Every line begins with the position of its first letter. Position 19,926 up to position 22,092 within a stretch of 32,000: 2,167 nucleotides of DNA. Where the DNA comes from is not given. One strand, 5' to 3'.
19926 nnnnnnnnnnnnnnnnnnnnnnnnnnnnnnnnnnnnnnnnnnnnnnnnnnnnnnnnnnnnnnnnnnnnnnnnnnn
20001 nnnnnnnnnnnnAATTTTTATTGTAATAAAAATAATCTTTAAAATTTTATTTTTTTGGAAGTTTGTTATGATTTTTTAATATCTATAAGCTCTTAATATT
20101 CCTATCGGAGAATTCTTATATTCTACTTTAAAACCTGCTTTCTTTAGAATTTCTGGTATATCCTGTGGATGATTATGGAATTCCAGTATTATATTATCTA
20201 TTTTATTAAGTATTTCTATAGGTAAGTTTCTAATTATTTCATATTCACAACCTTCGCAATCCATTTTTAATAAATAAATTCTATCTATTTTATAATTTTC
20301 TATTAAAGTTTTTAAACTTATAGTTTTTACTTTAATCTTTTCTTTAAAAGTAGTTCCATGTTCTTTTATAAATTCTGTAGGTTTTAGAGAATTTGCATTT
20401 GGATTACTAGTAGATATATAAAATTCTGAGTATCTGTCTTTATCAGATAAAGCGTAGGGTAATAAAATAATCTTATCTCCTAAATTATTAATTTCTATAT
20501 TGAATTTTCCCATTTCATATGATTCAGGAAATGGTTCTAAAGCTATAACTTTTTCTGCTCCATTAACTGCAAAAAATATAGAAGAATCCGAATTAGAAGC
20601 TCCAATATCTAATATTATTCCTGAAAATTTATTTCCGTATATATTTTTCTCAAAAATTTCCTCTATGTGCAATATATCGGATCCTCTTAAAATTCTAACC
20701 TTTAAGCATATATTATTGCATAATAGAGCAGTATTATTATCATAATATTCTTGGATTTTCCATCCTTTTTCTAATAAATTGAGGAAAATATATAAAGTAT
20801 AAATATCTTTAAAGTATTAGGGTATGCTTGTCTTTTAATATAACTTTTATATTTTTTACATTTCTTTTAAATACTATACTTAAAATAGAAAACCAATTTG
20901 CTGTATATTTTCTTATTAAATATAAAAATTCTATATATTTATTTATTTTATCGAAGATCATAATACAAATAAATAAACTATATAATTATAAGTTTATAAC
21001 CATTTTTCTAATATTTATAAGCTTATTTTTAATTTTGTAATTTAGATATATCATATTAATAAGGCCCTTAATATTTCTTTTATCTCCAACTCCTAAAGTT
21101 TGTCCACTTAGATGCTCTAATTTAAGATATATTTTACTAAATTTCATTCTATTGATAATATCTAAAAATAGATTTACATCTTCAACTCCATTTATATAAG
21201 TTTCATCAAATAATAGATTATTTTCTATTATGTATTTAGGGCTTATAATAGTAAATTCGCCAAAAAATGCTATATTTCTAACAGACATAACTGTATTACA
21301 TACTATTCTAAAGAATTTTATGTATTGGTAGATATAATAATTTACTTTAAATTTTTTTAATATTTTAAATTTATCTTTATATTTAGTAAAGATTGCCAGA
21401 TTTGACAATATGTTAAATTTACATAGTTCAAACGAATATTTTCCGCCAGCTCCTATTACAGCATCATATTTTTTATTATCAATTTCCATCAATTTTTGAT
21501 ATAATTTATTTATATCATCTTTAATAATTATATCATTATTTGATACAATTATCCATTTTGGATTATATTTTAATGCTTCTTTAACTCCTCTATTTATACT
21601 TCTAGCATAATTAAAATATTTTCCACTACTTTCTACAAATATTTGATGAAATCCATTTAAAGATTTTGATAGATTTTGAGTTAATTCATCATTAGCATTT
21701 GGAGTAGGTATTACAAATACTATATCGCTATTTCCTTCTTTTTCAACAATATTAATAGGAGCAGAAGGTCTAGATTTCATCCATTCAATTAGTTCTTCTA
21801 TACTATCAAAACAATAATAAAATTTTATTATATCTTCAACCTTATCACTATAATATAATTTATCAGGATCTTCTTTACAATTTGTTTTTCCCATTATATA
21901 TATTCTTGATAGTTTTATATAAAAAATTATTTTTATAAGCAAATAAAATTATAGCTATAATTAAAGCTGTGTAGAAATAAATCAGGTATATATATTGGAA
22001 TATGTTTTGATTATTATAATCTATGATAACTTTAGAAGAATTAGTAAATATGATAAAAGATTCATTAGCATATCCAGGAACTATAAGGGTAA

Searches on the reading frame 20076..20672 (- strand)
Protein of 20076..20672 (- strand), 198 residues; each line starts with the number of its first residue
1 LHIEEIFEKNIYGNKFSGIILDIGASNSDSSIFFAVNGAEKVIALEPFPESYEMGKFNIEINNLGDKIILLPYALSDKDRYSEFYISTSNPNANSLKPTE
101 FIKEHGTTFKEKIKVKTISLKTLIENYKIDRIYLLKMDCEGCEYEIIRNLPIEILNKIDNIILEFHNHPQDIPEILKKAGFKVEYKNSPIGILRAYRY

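Call 8: search_protein_families(library=pfam, proteins=[window:20076-20672:-], max_evalue=0.001)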
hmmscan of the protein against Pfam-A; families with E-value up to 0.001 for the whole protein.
window:20076-20672:- (198 aa): 2 families
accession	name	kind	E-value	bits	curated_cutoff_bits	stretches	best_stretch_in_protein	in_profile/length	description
PF05050.19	Methyltransf_21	-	1.8e-19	70.9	22.7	1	22-182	1-172/173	Methyltransferase FkbM domain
PF13383.12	Methyltransf_22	-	0.00059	19.9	22.4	1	108-181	152-222/252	Methyltransferase domain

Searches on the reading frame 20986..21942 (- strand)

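Call 8: search_protein_families(library=pfam, proteins=[window:20986-21942:-], max_evalue=0.001)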
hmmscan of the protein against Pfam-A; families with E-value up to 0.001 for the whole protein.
window:20986-21942:- (318 aa): 0 families

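Call 63: search_protein_families(library=pfam, proteins=[window:20986-21942:-], max_evalue=0.05)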
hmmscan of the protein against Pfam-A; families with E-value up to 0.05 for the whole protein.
window:20986-21942:- (318 aa): 2 families
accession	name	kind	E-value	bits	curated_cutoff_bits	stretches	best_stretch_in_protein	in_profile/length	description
PF00535.33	Glycos_transf_2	-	0.0071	16.7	23.3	1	84-182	38-131/168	Glycosyl transferase family 2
PF13733.12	Glyco_transf_7N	-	0.0076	16.3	27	0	105-145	88-129/134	N-terminal region of glycosyl transferase group 7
